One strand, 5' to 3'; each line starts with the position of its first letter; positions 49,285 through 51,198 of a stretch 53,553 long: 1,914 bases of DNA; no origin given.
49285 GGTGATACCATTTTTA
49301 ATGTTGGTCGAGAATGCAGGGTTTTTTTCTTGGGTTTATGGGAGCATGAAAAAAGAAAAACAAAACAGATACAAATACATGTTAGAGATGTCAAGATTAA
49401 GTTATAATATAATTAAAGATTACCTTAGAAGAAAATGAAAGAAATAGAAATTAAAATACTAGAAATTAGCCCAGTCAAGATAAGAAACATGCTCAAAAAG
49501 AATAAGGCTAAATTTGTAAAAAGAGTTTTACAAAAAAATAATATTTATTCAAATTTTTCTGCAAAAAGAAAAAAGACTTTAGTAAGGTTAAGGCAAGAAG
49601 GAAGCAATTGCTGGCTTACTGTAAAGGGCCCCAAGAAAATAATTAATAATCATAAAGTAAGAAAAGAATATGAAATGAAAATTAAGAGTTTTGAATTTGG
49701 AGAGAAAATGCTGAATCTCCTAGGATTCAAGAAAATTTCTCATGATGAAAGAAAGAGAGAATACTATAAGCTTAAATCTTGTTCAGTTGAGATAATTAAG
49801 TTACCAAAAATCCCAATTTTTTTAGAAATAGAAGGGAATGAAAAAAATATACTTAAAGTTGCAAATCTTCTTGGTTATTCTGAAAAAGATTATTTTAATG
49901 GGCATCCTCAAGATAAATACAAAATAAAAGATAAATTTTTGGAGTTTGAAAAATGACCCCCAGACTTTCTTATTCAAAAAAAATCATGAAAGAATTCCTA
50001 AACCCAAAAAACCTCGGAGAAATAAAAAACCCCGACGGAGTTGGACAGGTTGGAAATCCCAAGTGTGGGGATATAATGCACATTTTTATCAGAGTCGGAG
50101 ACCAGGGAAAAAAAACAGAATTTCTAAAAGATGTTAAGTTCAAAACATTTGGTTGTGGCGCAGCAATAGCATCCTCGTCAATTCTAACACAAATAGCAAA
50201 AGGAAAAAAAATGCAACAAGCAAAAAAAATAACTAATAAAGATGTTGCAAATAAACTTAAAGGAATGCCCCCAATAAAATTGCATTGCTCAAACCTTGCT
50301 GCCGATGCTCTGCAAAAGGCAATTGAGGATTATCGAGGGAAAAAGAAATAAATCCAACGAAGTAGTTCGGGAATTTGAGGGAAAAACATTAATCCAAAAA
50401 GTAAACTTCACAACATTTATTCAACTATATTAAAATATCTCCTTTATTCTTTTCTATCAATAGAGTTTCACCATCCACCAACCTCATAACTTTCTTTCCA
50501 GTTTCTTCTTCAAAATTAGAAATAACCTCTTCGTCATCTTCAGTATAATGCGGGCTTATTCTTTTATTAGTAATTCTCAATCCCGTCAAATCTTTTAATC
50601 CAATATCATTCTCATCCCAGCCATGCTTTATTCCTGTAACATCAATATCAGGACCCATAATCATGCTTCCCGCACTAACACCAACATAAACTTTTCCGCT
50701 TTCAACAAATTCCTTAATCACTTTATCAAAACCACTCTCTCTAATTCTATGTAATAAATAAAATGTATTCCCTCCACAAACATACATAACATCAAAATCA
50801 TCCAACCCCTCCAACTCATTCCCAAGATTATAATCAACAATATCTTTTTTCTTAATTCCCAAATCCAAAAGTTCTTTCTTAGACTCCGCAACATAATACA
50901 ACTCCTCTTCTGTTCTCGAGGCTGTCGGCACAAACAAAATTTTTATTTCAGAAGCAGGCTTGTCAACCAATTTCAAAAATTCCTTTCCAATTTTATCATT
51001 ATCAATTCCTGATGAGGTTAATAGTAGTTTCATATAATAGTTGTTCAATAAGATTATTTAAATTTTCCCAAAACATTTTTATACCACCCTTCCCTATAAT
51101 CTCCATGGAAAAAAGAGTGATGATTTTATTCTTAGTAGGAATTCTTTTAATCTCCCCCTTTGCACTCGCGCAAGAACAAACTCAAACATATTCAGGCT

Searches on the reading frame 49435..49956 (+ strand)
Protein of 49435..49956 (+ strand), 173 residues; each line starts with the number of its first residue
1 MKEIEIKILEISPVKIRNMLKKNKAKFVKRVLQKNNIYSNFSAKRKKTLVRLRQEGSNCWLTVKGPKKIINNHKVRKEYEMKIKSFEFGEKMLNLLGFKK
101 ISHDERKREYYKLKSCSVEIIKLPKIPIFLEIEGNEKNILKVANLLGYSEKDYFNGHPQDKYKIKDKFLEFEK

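Call 3: search_protein_families(library=pfam, proteins=[window:49435-49956:+], max_evalue=0.01)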
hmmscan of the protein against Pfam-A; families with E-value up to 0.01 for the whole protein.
window:49435-49956:+ (173 aa): 1 family
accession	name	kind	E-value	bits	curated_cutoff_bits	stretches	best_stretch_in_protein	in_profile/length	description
PF01928.26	CYTH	-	6.1e-10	39.6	23.2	1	1-126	1-136/179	CYTH domain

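Call 4: search_protein_families(library=ncbifam, proteins=[window:49435-49956:+], max_evalue=0.01)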
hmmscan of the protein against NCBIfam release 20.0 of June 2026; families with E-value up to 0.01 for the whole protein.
window:49435-49956:+ (173 aa): 1 family
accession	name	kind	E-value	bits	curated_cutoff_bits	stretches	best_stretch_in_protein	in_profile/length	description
TIGR00318.1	cyaB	equivalog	8.4e-17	61.5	57.95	1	3-141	3-142/174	class IV adenylate cyclase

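Call 23: search_solved_structures(query=window:49435-49956:+, max_evalue=0.01)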
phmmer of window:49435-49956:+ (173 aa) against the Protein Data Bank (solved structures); distinct sequences matched with E-value up to 0.01: 2.
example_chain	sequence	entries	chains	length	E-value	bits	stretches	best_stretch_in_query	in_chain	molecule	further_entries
7ns8_A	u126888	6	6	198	3.4e-06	30.3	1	2-141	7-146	Triphosphate tunnel metalloenzyme Saci_0718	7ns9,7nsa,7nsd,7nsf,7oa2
1yem_A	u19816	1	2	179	0.0038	20.4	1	22-152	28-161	Conserved hypothetical protein Pfu-838710-001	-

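Call 35: find_homologous_proteins(query=window:49435-49956:+, max_evalue=0.00001)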
Query window:49435-49956:+ (173 aa): 35 proteins with E <= 0.00001 among 126 candidates.
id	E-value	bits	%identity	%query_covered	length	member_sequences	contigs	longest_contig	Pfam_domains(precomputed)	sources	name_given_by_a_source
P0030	6.2e-104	363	100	100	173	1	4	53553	PF01928.27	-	-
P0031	5.6e-58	213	62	99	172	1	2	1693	PF01928.27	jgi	jgi:adenylate cyclase class 2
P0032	7.4e-55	203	62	95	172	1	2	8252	PF01928.27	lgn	-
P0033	5.6e-54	200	61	98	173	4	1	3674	PF01928.27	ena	-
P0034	6.9e-54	200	56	99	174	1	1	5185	PF01928.27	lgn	-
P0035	2.5e-51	192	58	99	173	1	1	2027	PF01928.27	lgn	-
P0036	1.4e-49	186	57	99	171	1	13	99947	PF01928.27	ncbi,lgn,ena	-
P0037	1.4e-49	186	58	98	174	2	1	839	PF01928.27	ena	-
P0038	4.0e-49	185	62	73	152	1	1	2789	PF01928.27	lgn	-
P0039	6.7e-49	184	55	99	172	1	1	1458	PF01928.27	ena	-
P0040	1.1e-48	183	57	90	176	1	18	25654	PF01928.27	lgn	-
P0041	7.6e-48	180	54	99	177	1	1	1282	PF01928.27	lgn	-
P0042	2.2e-47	179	53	99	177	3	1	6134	PF01928.27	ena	-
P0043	3.6e-47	178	55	99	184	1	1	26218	PF01928.27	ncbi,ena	-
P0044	9.6e-47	177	56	99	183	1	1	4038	PF01928.27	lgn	-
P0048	3.5e-45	172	56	99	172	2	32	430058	PF01928.27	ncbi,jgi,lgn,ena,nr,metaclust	ncbi:class IV adenylate cyclase [archaeon]|jgi:predicted adenylyl cyclase CyaB|nr:class IV adenylate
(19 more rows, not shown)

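Call 36: find_encoding_contigs(protein=P0032, flank=5000, max_places=1)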
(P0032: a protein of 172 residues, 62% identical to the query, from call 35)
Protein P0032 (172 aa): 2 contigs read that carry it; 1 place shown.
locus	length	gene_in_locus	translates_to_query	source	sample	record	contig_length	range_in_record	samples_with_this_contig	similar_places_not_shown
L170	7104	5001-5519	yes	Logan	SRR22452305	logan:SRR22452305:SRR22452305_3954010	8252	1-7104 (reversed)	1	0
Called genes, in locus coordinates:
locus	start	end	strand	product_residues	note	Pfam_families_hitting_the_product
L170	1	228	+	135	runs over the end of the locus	PF04472:SepF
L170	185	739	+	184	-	PF22794:jr-ZPR1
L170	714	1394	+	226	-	PF01966:HD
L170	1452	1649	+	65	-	-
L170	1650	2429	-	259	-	PF06550:SPP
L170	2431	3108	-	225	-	PF12775:AAA_7 (faint)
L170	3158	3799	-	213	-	-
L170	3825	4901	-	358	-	PF00919:UPF0004, PF04055:Radical_SAM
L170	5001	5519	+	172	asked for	PF01928:CYTH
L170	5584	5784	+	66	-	-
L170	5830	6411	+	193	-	PF00210:Ferritin, PF02915:Rubrerythrin, PF23458:DUF7130 (weak), PF21349:RUBY_RBDX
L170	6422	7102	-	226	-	?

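Call 37: find_encoding_contigs(protein=P0036, flank=5000, max_places=1)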
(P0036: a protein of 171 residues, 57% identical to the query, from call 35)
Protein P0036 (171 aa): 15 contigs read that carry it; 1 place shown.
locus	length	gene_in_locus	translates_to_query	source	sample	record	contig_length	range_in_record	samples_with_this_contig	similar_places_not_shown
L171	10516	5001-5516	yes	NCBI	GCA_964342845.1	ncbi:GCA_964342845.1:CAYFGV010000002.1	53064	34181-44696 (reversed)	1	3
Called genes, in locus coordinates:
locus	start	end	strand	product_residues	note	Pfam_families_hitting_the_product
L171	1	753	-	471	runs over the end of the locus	PF00403:HMA, PF02683:DsbD_TM, PF13386:DsbD_2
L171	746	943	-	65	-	PF00403:HMA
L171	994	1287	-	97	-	PF02311:AraC_binding (weak), PF07883:Cupin_2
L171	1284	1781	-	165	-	PF01814:Hemerythrin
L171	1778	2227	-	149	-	PF24034:DUF7343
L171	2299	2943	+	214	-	PF00730:HhH-GPD, PF00633:HHH (faint)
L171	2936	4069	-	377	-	PF22025:ThiI_fer, PF02926:THUMP, PF02568:ThiI, PF06508:QueC (faint)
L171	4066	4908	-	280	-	PF01171:ATP_bind_3, PF03054:tRNA_Me_trans (weak), PF06508:QueC (weak)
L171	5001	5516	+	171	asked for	PF01928:CYTH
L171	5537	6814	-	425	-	-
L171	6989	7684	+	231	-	PF24034:DUF7343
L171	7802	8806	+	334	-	-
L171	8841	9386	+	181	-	-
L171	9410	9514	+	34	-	-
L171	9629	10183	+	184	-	-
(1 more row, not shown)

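Call 38: find_encoding_contigs(protein=P0048, flank=5000, max_places=1)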
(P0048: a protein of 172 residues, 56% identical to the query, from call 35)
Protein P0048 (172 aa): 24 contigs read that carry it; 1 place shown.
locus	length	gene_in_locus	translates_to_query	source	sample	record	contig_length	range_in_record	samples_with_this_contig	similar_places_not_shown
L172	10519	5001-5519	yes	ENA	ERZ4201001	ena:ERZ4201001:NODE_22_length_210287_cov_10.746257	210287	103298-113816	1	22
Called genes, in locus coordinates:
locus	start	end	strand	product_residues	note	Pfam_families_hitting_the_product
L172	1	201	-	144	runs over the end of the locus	PF01282:Ribosomal_S24e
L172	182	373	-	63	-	PF06093:Spt4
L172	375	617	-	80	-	-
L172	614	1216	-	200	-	PF03876:SHS2_Rpb7-N, PF00575:S1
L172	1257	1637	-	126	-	PF18477:PIN_9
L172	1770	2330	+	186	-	-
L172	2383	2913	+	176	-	PF01909:NTP_transf_2, PF18765:Polbeta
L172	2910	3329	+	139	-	-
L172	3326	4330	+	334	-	-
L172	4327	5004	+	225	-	PF11848:DUF3368 (faint)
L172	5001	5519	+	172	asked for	PF01928:CYTH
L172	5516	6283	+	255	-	PF21294:Polysacc_lyase_14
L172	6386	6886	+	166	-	PF06414:Zeta_toxin (weak)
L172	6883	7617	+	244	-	PF13489:Methyltransf_23, PF13847:Methyltransf_31, PF08241:Methyltransf_11, PF13649:Methyltransf_25 (weak)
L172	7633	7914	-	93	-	-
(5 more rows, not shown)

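Call 39: find_encoding_contigs(protein=P0043, flank=5000, max_places=1)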
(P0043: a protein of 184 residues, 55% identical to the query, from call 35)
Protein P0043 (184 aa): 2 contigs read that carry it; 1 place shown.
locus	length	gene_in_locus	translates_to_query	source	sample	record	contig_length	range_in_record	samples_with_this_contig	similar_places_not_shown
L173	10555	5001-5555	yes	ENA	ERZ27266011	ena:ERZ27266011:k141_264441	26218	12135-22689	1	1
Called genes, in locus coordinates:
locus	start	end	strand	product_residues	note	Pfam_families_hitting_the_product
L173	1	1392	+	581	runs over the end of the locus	PF00664:ABC_membrane, PF02463:SMC_N (weak), PF00005:ABC_tran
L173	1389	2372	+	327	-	PF01636:APH, PF01633:Choline_kinase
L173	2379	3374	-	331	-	PF01546:Peptidase_M20, PF07687:M20_dimer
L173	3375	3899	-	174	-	PF00583:Acetyltransf_1, PF13673:Acetyltransf_10 (weak), PF13302:Acetyltransf_3 (weak), PF13508:Acetyltransf_7 (weak), PF08445:FR47 (weak)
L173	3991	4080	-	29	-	-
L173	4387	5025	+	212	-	PF05724:TPMT (faint), PF02353:CMAS, PF13489:Methyltransf_23, PF05175:MTS (weak), PF13847:Methyltransf_31, PF08241:Methyltransf_11, PF08242:Methyltransf_12, PF13649:Methyltransf_25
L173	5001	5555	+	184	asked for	PF01928:CYTH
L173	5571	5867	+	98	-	PF03819:MazG (weak)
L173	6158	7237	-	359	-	PF03590:AsnA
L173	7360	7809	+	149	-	PF13404:HTH_AsnC-type, PF13412:HTH_24, PF01037:AsnC_trans_reg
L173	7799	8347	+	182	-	PF13302:Acetyltransf_3, PF00583:Acetyltransf_1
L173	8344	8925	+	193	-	PF00300:His_Phos_1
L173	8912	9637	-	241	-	PF13489:Methyltransf_23, PF13847:Methyltransf_31 (faint), PF08241:Methyltransf_11, PF08242:Methyltransf_12 (weak), PF13649:Methyltransf_25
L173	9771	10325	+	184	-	PF00004:AAA (weak), PF13238:AAA_18, PF13671:AAA_33 (weak)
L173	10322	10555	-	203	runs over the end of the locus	PF13521:AAA_28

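Call 65: search_protein_families(library=padloc, proteins=[window:49435-49956:+], max_evalue=0.001)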
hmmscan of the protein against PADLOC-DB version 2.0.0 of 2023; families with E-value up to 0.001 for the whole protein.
window:49435-49956:+ (173 aa): 0 families

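Call 72: predict_structure(alignment_id=A3)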
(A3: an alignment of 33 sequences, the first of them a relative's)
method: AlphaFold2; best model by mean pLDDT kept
length: 173 residues; sequences in the alignment: 33
mean_pLDDT: 96.8   pTM: 0.89
mean pLDDT of the five models: 96.8, 96.6, 96.5, 96.4, 96.1
residues with pLDDT >= 90: 170; 70-90: 3; 50-70: 0; < 50: 0
segments of 3 or more residues with pLDDT < 50: none
pLDDT, mean of each block of 10 residues (from residue 1): 95 98 98 98 97 98 97 96 98 98 98 98 97 97 98 95 94 86
secondary structure, 60 per line:
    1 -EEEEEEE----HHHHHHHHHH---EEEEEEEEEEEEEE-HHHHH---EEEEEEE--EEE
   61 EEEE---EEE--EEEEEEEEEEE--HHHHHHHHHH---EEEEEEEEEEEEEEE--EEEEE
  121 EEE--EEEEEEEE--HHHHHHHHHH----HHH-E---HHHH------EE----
elements in order: E2-8 H13-22 E26-39 H41-45 E49-55 E58-64 E68-70 E73-83 H86-95 E99-113 E116-123 E126-133 H136-145 H158-161

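Call 76: fold_search(model_id=the predicted structure, library=pdb)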
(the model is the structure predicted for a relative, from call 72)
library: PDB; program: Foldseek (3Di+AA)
matches with E <= 10: 1046; with E <= 0.001: 80
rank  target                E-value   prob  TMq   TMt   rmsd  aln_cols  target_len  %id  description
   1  7ns9                  5.1e-12  1.00  0.77  0.75   2.8       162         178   26  Triphosphate tunnel metalloenzyme from Sulfolobus acidocaldarius in complex with triphosphate and calcium (released 2021-06-02)
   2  7nsa                  6.3e-12  1.00  0.77  0.77   2.8       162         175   26  Triphosphate tunnel metalloenzyme from Sulfolobus acidocaldarius in complex with pyrophosphate and calcium (released 2021-06-02)
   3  7nsd                  7.4e-12  1.00  0.75  0.74   2.2       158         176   25  Triphosphate tunnel metalloenzyme from Sulfolobus acidocaldarius in complex with ATP and calcium (released 2021-06-02)
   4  7nsf                  9.2e-12  1.00  0.80  0.78   2.8       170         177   24  Triphosphate tunnel metalloenzyme from Sulfolobus acidocaldarius in complex with triphosphate and magnesium (released 2021-06-02)
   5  1yem_A                8.9e-11  1.00  0.76  0.80   2.5       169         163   26  Conserved hypothetical protein Pfu-838710-001 from Pyrococcus furiosus (released 2005-01-11)
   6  2dc4_A                1.2e-10  1.00  0.77  0.81   2.5       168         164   24  Structure of PH1012 protein from Pyrococcus Horikoshii OT3 (released 2006-06-28)
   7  1yem_B                2.3e-10  1.00  0.77  0.79   2.8       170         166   25  Conserved hypothetical protein Pfu-838710-001 from Pyrococcus furiosus (released 2005-01-11)
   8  7ns8                  2.5e-10  1.00  0.62  0.66   4.0       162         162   23  Triphosphate tunnel metalloenzyme from Sulfolobus acidocaldarius (released 2021-06-02)
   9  2een_A                2.3e-09  1.00  0.75  0.73   3.2       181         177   20  Structure of PH1819 protein from Pyrococcus Horikoshii OT3 (released 2007-08-21)
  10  6yp4                  4.3e-09  1.00  0.68  0.58   4.8       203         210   16  Putative adenylyl cyclase HpAC1 from Hippeastrum reveals a dominant triphophatase activity (released 2020-11-04)
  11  5a5y_A                5.7e-09  1.00  0.67  0.56   4.2       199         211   16  Crystal structure of AtTTM3 in complex with tripolyphosphate and magnesium ion (form A) (released 2015-08-05)
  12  3n0z_A                7.4e-09  1.00  0.77  0.76   3.5       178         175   16  Adenylate cyclase class IV with active site ligand 3AT (released 2010-11-24)
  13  3n10_A                7.4e-09  1.00  0.77  0.76   3.5       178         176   16  Product complex of adenylate cyclase class IV (released 2010-06-23)
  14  2fjt_B                8.2e-09  1.00  0.80  0.79   2.8       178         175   16  Adenylyl cyclase class iv from Yersinia pestis (released 2006-11-14)
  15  5a60                  1.3e-08  1.00  0.65  0.28   5.6       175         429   20  Crystal structure of full-length E. coli ygiF in complex with tripolyphosphate and two magnesium ions (released 2015-08-05)
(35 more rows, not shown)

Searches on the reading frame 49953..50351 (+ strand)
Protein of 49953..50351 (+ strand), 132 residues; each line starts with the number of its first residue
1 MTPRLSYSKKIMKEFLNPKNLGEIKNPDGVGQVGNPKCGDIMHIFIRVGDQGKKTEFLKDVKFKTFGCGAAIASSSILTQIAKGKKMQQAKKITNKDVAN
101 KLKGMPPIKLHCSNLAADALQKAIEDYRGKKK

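Call 9: search_protein_families(library=pfam, proteins=[window:49953-50351:+], max_evalue=0.001)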
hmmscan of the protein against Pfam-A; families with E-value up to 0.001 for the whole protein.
window:49953-50351:+ (132 aa): 1 family
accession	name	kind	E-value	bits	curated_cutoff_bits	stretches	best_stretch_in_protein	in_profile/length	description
PF01592.21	NifU_N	-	2.2e-44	151.1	22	1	7-132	2-125/127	NifU-like N terminal domain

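Call 86: search_protein_families(library=ncbifam, proteins=[window:49953-50351:+], max_evalue=0.001)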
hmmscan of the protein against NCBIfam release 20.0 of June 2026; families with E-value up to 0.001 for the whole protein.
window:49953-50351:+ (132 aa): 4 families
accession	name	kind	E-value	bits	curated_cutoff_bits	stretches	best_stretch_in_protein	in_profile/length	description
TIGR03419.1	NifU_clost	equivalog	1.9e-54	183.2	187.9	1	7-131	1-120/121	Fe-S cluster assembly scaffold protein NifU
TIGR01999.1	iscU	equivalog_domain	3.8e-41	140.1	192.4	1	7-131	1-123/124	Fe-S cluster assembly scaffold IscU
TIGR02000.1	NifU_proper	equivalog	1.8e-38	132.6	273.3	1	6-130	3-124/290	Fe-S cluster assembly protein NifU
TIGR01994.1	SUF_scaf_2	equivalog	2.3e-14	53.6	92.5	1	7-96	5-89/137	Fe-S cluster assembly sulfur transfer protein SufU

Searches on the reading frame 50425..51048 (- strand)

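Call 9: search_protein_families(library=pfam, proteins=[window:50425-51048:-], max_evalue=0.001)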
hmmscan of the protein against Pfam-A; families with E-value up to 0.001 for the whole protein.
window:50425-51048:- (207 aa): 2 families
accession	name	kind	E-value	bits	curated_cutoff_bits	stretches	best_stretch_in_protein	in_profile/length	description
PF03575.23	Peptidase_S51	-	2.7e-35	122.4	23.9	1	8-204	1-204/206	Peptidase family S51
PF07685.20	GATase_3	-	0.00016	21.8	27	1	80-140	38-98/196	CobB/CobQ-like glutamine amidotransferase domain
